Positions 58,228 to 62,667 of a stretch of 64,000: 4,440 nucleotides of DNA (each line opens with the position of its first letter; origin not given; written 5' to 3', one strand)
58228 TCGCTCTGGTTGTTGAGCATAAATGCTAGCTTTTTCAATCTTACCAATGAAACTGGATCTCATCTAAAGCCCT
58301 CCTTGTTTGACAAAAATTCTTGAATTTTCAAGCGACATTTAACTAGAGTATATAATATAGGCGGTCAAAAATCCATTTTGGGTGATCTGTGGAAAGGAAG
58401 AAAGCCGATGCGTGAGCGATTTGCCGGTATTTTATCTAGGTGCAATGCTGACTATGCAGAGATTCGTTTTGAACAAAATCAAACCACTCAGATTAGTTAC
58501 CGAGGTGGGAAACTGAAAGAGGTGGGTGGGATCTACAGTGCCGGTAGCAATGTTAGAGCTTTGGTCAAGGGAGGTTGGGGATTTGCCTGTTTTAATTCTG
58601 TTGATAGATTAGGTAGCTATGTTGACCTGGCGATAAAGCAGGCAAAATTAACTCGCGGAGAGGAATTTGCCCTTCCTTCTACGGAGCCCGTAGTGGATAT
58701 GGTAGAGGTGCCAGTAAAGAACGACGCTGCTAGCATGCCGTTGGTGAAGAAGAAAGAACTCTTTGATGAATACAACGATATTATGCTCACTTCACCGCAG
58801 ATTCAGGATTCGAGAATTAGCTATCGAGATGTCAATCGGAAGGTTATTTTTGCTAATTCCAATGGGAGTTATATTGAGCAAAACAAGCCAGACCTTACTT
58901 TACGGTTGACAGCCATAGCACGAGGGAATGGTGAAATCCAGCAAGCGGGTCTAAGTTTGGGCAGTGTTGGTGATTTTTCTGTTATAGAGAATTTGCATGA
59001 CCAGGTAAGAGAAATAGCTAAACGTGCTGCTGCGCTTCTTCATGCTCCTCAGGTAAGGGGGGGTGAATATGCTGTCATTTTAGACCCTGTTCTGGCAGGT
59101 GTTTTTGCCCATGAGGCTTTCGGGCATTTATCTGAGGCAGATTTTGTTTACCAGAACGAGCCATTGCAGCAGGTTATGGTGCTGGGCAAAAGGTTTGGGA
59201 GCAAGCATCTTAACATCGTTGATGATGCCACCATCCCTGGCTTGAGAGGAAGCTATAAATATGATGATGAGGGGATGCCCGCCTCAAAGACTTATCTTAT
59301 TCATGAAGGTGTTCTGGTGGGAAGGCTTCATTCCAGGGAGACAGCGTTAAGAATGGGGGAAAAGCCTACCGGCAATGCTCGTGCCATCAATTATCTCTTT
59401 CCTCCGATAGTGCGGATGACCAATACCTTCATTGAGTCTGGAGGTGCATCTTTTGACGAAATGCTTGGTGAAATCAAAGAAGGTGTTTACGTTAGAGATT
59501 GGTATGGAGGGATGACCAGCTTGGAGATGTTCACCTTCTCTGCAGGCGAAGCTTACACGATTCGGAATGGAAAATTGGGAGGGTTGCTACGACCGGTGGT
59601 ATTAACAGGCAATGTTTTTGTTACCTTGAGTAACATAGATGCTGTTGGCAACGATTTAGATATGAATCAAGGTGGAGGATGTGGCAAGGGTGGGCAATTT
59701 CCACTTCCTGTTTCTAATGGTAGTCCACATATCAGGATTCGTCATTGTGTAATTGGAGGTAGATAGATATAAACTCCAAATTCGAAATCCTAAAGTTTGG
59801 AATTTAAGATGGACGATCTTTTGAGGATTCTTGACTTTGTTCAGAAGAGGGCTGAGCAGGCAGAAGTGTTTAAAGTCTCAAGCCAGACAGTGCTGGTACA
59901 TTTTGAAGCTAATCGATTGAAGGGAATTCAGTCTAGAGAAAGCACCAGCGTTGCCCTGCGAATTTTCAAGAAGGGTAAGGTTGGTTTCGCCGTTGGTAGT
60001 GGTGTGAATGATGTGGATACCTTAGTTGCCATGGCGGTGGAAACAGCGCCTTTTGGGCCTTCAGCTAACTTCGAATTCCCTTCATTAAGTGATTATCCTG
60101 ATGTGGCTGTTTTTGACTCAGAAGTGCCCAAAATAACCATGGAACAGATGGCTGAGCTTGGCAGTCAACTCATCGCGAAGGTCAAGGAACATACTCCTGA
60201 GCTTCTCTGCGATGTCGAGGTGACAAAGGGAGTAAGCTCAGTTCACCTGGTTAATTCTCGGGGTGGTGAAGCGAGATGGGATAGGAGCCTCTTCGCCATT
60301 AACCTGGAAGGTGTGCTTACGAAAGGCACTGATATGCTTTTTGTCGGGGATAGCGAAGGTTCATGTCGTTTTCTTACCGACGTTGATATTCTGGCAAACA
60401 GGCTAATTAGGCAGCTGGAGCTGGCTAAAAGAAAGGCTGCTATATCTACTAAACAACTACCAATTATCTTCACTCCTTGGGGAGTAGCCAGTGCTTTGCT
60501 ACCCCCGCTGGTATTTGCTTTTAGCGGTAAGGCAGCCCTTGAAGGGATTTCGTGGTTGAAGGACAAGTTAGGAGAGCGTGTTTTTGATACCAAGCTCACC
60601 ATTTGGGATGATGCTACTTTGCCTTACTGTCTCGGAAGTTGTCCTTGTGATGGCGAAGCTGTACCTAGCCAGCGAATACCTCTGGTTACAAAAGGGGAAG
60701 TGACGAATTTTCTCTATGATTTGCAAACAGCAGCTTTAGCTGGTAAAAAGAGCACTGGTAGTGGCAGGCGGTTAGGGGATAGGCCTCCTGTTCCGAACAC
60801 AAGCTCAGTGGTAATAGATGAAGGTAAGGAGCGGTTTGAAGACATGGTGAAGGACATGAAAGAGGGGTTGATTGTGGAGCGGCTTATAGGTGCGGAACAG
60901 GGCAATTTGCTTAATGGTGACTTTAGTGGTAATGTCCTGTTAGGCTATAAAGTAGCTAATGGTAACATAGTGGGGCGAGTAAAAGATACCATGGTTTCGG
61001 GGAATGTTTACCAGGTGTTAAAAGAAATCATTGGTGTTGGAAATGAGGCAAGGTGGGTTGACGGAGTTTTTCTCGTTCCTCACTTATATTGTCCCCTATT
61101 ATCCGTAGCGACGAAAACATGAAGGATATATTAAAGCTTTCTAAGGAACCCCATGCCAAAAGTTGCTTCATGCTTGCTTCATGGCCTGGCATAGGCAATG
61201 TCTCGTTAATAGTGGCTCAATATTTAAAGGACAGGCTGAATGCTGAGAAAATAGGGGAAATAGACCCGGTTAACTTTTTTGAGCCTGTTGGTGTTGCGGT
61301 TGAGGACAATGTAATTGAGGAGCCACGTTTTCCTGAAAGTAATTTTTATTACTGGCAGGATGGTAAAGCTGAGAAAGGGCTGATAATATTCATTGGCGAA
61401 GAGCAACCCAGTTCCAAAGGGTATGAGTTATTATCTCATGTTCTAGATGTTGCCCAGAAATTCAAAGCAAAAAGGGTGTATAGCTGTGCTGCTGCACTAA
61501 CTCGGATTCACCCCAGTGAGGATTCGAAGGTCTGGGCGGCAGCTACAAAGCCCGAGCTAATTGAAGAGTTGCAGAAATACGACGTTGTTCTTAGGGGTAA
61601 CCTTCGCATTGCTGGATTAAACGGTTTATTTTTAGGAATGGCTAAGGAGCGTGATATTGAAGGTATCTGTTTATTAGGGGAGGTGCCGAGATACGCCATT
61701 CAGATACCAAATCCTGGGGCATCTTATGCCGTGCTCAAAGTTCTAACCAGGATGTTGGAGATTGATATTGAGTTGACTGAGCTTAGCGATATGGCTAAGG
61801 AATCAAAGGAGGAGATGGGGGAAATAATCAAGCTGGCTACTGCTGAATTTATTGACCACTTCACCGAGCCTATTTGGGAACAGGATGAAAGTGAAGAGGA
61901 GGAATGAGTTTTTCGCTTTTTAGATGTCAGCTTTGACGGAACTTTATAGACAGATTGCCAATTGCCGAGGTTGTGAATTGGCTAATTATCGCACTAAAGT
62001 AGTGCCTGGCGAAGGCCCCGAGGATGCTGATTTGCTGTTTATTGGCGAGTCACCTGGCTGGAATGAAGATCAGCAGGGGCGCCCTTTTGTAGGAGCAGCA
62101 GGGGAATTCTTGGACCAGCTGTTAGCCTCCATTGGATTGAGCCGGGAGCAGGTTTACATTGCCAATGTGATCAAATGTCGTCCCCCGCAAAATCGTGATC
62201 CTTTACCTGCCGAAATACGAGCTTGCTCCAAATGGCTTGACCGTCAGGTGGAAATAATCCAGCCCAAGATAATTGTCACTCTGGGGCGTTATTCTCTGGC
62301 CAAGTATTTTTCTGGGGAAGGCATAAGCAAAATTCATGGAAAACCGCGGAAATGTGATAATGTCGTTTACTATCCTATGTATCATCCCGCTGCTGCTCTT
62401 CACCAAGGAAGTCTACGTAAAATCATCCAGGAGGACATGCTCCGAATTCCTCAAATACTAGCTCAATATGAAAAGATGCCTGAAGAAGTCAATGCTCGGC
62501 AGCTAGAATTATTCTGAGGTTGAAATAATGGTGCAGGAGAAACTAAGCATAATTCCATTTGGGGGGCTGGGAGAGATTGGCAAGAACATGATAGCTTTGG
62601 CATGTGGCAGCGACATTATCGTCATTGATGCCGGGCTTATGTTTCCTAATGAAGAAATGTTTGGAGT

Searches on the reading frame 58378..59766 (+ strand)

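Call 82: search_protein_families(library=pfam, proteins=[window:58378-59766:+], max_evalue=0.0001)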
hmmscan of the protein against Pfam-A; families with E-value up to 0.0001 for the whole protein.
window:58378-59766:+ (462 aa): 3 families
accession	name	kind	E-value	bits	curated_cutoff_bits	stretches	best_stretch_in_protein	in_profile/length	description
PF19289.4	PmbA_TldD_3rd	-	5.1e-59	199.5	22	1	229-461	2-220/220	PmbA/TldA metallopeptidase C-terminal domain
PF19290.4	PmbA_TldD_2nd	-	9.5e-12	45.8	20.9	1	117-221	3-109/109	PmbA/TldA metallopeptidase central domain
PF01523.21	PmbA_TldD_1st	-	4.8e-10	39.9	20.9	1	27-89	1-65/65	PmbA/TldA metallopeptidase domain 1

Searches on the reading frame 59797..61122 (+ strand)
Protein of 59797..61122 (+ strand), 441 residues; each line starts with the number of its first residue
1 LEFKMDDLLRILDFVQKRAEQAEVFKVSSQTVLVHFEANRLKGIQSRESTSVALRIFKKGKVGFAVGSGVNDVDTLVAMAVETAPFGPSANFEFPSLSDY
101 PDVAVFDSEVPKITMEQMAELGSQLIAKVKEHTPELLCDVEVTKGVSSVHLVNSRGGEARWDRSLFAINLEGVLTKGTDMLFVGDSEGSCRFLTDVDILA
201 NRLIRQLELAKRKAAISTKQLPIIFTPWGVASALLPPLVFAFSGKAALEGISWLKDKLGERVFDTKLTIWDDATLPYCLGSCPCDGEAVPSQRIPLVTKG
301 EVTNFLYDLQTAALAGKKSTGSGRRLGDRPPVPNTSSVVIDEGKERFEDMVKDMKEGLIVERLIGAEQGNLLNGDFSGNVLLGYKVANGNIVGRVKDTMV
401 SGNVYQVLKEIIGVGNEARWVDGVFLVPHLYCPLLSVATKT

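Call 82: search_protein_families(library=pfam, proteins=[window:59797-61122:+], max_evalue=0.0001)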
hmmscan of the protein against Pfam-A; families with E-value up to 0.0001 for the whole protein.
window:59797-61122:+ (441 aa): 2 families
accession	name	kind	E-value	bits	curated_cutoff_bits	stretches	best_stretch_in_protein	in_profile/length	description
PF19289.4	PmbA_TldD_3rd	-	1.5e-59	201.3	22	1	218-437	1-218/220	PmbA/TldA metallopeptidase C-terminal domain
PF01523.21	PmbA_TldD_1st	-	1.1e-08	35.5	20.9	1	22-84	1-65/65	PmbA/TldA metallopeptidase domain 1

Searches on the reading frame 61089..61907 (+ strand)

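Call 82: search_protein_families(library=pfam, proteins=[window:61089-61907:+], max_evalue=0.0001)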
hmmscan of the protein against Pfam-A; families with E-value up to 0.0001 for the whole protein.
window:61089-61907:+ (272 aa): 1 family
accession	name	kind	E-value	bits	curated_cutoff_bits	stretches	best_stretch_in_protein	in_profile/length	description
PF09754.15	PAC2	-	3.6e-40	138.5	25.8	1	29-246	2-214/215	PAC2 family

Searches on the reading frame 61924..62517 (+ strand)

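Call 82: search_protein_families(library=pfam, proteins=[window:61924-62517:+], max_evalue=0.0001)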
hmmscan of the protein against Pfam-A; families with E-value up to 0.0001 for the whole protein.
window:61924-62517:+ (197 aa): 1 family
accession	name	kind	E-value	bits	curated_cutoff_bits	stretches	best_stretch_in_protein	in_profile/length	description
PF03167.25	UDG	-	9.6e-37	126.6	24.3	1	28-162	1-125/141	Uracil DNA glycosylase superfamily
